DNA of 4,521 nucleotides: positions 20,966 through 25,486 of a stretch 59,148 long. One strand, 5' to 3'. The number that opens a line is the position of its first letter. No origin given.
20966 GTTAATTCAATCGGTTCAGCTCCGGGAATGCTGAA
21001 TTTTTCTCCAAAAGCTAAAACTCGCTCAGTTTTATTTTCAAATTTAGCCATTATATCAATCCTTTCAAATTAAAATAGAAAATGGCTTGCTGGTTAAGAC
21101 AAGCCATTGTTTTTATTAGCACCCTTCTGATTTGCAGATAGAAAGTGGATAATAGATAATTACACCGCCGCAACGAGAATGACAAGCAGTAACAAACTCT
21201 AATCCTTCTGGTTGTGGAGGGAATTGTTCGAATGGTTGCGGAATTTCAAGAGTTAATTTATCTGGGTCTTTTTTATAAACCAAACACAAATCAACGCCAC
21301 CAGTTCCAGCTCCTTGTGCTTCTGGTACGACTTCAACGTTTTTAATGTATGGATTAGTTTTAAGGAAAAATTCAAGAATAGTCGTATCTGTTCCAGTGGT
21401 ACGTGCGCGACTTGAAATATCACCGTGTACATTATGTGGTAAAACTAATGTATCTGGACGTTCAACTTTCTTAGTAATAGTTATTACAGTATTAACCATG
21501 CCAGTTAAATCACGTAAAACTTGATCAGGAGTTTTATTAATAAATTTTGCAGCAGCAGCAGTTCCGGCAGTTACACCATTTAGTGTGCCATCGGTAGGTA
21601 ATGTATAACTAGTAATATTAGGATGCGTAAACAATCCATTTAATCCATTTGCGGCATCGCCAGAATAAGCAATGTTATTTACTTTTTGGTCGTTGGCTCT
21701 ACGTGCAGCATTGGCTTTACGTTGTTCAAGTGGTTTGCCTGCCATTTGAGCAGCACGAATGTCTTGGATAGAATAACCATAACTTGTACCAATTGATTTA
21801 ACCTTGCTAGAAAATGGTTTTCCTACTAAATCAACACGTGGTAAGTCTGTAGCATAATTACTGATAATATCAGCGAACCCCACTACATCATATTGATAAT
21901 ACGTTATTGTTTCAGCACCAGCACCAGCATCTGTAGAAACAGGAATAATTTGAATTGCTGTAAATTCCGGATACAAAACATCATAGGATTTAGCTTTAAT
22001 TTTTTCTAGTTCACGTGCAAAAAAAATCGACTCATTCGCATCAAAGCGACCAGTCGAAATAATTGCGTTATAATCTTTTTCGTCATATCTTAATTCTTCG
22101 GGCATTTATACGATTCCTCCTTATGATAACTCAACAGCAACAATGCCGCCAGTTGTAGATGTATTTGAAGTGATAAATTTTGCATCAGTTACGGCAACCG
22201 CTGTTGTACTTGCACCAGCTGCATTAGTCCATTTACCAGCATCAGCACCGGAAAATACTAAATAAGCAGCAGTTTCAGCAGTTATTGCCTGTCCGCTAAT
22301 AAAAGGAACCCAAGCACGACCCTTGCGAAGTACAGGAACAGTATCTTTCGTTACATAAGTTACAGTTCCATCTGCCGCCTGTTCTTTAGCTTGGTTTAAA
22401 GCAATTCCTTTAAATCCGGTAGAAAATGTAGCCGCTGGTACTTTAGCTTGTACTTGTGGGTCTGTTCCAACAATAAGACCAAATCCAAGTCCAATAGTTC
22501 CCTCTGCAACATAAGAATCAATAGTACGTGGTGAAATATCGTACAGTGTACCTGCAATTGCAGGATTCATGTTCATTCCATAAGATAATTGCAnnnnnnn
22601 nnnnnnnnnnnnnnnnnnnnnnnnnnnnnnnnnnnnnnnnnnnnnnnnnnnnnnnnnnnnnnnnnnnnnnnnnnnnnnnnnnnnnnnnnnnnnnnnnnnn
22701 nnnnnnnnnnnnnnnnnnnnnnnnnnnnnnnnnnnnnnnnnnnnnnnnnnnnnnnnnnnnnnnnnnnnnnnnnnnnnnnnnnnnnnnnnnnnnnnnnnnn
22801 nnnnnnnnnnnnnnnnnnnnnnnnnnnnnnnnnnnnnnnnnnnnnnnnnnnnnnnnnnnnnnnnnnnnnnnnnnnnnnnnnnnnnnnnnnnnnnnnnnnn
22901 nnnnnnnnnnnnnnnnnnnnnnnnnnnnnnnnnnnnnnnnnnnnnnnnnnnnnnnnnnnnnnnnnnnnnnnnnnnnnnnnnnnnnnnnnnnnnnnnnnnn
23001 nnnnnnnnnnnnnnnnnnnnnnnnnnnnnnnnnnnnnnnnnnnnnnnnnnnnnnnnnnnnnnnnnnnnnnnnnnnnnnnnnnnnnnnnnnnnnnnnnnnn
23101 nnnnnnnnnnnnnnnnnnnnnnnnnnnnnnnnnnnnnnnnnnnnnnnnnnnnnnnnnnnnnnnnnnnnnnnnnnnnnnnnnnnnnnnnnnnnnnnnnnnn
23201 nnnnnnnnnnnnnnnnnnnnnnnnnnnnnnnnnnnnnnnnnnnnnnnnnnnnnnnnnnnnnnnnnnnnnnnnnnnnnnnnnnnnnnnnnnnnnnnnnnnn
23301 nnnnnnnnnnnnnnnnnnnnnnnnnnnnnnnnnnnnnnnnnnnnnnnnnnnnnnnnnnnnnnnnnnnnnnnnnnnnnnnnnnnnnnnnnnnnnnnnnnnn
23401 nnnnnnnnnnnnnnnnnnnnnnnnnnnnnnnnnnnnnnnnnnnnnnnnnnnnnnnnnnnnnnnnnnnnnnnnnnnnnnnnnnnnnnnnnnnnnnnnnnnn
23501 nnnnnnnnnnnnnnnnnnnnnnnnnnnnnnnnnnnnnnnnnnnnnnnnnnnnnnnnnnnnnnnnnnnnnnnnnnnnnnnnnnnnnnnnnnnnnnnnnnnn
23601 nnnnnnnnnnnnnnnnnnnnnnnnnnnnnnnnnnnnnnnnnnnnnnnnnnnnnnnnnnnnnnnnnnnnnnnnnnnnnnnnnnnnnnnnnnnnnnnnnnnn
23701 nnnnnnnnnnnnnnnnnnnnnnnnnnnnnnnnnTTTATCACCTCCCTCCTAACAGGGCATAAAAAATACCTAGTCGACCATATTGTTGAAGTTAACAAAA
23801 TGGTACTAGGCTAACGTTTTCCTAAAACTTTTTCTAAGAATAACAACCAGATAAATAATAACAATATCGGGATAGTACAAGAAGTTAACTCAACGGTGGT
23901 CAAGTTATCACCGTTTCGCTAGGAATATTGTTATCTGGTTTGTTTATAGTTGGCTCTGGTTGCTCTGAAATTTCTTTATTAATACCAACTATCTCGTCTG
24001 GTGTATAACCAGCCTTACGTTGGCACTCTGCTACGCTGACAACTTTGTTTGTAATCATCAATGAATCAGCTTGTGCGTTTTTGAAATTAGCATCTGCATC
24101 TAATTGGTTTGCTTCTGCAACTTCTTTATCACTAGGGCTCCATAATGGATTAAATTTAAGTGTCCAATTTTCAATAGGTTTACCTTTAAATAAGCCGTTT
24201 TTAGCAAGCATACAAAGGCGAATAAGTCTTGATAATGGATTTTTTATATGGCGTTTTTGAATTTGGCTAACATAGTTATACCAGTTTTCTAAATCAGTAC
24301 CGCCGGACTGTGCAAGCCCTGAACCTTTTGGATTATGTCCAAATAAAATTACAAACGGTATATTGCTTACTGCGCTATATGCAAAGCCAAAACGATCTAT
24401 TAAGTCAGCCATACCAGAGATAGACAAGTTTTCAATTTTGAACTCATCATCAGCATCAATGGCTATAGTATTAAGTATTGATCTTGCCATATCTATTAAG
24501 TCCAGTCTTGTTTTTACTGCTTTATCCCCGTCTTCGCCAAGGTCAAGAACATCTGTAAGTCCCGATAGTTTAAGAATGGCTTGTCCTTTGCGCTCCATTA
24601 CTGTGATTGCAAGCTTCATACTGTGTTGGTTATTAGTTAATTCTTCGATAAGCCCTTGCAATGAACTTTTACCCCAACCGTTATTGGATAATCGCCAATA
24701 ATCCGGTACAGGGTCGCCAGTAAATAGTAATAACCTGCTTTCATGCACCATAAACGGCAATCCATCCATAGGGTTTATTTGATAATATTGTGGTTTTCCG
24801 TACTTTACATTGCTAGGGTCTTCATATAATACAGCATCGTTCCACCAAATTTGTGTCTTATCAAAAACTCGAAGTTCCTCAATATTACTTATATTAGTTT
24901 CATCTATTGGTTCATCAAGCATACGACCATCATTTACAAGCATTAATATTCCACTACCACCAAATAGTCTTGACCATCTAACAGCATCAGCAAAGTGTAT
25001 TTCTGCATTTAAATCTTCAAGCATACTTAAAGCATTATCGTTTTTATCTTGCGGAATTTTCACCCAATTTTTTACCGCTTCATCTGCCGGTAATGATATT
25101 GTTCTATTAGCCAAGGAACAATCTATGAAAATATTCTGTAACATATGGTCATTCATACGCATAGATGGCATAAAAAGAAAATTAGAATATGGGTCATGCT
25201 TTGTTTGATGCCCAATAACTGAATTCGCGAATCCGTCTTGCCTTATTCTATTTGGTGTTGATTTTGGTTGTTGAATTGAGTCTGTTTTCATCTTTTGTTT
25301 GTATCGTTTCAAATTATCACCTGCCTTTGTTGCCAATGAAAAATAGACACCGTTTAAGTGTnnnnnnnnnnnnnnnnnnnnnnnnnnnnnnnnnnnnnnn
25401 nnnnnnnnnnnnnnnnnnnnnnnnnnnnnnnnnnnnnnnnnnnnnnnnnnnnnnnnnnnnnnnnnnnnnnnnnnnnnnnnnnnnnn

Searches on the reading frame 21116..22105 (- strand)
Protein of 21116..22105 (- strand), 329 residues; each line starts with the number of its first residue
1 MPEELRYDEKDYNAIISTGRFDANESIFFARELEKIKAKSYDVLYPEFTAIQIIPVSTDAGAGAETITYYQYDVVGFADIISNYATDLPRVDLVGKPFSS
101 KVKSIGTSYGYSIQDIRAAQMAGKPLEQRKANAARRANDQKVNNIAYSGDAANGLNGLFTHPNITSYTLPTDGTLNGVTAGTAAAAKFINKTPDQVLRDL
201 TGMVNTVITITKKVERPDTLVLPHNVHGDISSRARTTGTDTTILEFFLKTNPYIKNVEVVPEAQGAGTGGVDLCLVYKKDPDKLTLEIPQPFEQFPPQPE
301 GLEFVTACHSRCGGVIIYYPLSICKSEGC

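Call 64: search_protein_families(library=pfam, proteins=[window:21116-22105:-], max_evalue=0.001)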
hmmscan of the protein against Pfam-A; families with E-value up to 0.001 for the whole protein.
window:21116-22105:- (329 aa): 1 family
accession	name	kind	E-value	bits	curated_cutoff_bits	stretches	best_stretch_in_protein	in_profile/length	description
PF09950.15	Major_capside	-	1.3e-64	218.4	26.8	1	77-325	2-247/251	Major capsid protein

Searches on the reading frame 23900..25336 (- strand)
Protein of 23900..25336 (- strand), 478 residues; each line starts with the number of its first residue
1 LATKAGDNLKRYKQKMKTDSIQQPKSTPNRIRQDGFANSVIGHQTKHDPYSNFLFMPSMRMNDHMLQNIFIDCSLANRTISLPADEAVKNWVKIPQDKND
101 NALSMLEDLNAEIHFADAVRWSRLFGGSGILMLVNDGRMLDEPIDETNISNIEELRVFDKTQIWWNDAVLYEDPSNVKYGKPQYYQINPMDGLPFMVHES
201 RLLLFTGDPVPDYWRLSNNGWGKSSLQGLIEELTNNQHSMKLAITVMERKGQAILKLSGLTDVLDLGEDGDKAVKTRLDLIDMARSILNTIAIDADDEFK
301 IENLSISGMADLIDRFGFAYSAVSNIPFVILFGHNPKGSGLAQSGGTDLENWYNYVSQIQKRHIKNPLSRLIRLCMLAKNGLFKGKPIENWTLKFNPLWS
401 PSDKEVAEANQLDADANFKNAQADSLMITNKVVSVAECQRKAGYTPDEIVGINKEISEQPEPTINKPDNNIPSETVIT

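Call 64: search_protein_families(library=pfam, proteins=[window:23900-25336:-], max_evalue=0.001)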
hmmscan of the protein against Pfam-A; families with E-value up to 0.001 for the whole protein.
window:23900-25336:- (478 aa): 1 family
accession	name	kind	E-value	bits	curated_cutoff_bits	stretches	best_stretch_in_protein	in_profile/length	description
PF06381.16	Phage_portal_3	-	3.3e-73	246.9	33.8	1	68-416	5-354/357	Phage portal protein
